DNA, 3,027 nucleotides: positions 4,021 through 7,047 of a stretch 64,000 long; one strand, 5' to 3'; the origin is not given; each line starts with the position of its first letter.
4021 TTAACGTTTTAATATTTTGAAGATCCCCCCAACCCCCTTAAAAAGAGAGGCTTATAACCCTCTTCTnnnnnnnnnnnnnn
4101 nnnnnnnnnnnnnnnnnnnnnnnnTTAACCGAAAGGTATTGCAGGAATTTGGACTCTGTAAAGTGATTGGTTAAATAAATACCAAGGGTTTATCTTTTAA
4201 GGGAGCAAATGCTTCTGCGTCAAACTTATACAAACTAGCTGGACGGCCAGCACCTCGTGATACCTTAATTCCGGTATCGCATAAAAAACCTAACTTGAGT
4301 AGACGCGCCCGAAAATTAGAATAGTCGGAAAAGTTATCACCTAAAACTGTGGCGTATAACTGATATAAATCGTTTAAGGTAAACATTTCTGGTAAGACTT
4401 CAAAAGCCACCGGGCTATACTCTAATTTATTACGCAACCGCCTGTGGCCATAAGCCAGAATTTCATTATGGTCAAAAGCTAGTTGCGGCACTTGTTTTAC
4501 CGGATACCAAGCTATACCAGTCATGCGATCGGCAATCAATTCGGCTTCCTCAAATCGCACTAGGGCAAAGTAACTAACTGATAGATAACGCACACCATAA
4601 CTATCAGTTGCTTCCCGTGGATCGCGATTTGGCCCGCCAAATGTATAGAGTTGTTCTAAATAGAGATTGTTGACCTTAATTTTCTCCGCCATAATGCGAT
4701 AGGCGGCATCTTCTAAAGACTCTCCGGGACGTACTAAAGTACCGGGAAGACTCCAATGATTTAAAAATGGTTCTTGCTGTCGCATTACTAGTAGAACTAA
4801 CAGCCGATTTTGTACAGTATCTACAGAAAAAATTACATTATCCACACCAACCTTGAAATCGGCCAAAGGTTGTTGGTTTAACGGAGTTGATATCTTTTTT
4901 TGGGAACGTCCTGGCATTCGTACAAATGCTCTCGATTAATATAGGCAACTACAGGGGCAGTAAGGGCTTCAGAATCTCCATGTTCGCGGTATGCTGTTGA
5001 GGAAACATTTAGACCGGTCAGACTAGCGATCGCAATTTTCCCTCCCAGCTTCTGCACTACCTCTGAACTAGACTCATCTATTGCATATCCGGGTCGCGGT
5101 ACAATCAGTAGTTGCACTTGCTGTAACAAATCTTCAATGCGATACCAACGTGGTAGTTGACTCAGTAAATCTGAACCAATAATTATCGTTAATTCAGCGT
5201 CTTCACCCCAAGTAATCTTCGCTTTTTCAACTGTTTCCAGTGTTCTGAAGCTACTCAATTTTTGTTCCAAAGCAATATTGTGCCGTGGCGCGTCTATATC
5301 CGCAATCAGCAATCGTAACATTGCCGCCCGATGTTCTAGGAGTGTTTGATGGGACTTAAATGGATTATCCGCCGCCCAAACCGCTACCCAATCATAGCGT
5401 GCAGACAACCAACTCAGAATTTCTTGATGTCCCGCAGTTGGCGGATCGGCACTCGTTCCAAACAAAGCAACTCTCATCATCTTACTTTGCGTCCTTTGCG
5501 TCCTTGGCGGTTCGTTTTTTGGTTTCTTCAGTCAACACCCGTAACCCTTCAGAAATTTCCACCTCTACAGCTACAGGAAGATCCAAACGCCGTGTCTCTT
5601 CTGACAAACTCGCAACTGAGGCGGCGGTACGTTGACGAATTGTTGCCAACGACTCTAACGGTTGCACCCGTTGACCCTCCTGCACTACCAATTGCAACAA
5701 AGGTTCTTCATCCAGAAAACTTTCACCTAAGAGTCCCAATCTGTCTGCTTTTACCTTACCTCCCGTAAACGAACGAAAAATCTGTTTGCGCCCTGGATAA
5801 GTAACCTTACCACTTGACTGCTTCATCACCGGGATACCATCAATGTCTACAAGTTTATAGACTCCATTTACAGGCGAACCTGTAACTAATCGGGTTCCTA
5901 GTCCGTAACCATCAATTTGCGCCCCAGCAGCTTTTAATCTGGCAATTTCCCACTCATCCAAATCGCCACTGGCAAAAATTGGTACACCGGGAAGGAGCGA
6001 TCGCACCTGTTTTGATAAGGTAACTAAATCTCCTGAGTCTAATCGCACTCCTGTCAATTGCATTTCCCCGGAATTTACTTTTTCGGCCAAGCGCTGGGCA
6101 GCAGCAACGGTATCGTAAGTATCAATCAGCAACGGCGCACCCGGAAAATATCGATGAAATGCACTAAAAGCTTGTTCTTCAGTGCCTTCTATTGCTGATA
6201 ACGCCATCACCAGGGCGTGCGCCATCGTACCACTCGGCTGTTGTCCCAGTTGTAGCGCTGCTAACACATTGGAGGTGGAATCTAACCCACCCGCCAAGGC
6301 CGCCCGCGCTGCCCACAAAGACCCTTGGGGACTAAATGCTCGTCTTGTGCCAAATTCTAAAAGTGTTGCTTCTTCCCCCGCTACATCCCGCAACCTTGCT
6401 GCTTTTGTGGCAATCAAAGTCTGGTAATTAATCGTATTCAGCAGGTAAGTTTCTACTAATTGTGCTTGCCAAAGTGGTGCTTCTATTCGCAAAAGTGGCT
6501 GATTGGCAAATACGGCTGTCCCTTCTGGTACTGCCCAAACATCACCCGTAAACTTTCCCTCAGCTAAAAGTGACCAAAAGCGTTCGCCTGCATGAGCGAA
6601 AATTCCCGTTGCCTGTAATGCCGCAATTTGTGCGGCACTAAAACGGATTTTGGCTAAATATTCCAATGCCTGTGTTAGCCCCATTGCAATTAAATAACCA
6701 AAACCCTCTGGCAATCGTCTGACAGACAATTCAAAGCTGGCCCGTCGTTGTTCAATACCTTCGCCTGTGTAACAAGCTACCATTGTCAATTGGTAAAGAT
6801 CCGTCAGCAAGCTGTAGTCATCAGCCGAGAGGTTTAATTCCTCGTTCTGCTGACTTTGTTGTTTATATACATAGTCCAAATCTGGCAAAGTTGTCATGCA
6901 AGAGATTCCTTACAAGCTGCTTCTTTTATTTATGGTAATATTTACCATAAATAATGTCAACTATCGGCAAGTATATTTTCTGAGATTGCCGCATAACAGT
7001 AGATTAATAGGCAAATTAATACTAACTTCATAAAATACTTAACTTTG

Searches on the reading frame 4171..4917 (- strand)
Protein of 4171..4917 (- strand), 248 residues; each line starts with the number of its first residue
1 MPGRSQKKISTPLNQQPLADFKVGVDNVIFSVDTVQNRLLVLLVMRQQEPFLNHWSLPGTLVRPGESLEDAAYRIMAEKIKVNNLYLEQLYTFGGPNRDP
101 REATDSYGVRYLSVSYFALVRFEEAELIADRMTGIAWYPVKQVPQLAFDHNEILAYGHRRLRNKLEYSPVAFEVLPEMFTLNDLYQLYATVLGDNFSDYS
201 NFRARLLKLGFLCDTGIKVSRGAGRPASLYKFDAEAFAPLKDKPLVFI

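Call 7: search_protein_families(library=pfam, proteins=[window:4171-4917:-], max_evalue=0.01)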
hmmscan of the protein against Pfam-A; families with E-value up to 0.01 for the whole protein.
window:4171-4917:- (248 aa): 3 families
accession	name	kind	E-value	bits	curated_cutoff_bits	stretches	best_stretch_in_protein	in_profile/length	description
PF19368.5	AraR_C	-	1.9e-49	166.2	23.8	1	167-248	1-82/82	AraR C-terminal winged HTH domain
PF21906.2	NrtR_WHD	-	2.5e-19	69.6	27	1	171-232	1-61/61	NrtR DNA-binding winged helix domain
PF00293.34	NUDIX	-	4e-13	50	21.1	1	36-154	14-131/134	NUDIX domain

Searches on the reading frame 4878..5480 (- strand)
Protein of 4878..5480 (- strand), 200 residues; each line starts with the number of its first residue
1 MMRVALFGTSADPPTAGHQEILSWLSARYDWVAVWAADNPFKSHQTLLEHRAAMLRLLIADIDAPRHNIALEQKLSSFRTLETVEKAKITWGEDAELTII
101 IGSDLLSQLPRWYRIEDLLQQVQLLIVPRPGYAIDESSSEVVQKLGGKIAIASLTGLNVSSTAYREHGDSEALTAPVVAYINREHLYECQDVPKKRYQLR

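Call 7: search_protein_families(library=pfam, proteins=[window:4878-5480:-], max_evalue=0.01)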
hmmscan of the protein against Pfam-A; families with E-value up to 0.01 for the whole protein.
window:4878-5480:- (200 aa): 1 family
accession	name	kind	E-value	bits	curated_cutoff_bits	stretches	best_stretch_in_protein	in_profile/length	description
PF01467.32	CTP_transf_like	-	4.5e-12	46.8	21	1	6-166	1-132/133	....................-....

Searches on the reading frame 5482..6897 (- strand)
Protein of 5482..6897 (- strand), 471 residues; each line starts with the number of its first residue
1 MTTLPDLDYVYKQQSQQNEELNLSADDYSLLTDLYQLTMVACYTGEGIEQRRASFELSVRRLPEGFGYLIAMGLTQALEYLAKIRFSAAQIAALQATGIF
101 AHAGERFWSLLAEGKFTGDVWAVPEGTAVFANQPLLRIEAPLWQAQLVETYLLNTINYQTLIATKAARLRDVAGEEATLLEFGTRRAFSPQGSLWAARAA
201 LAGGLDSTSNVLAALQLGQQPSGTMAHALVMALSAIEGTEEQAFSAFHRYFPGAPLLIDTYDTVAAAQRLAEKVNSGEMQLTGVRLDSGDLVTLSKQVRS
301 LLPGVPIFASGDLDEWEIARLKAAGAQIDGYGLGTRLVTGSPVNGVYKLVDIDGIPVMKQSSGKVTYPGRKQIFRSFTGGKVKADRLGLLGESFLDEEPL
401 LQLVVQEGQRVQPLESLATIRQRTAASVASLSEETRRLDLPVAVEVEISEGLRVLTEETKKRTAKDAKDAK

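Call 7: search_protein_families(library=pfam, proteins=[window:5482-6897:-], max_evalue=0.01)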
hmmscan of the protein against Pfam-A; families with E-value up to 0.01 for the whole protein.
window:5482-6897:- (471 aa): 5 families
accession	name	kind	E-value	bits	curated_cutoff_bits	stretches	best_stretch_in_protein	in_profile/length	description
PF17767.7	NAPRTase_N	-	1.1e-29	103.8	32.6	1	30-157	1-125/125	Nicotinate phosphoribosyltransferase (NAPRTase) N-terminal domain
PF17956.6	NAPRTase_C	-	7.5e-11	42.9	23.3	1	397-453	52-108/111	Nicotinate phosphoribosyltransferase C-terminal domain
PF04095.22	NAPRTase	-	4e-08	33.7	20.8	1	179-297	3-127/239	Nicotinate phosphoribosyltransferase (NAPRTase) family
PF02749.22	QRPTase_N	-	3e-06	27.8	27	1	90-157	17-79/82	Quinolinate phosphoribosyl transferase, N-terminal domain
PF23539.1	DUF7134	-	0.0059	16.7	27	0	191-233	96-136/155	Domain of unknown function (DUF7134)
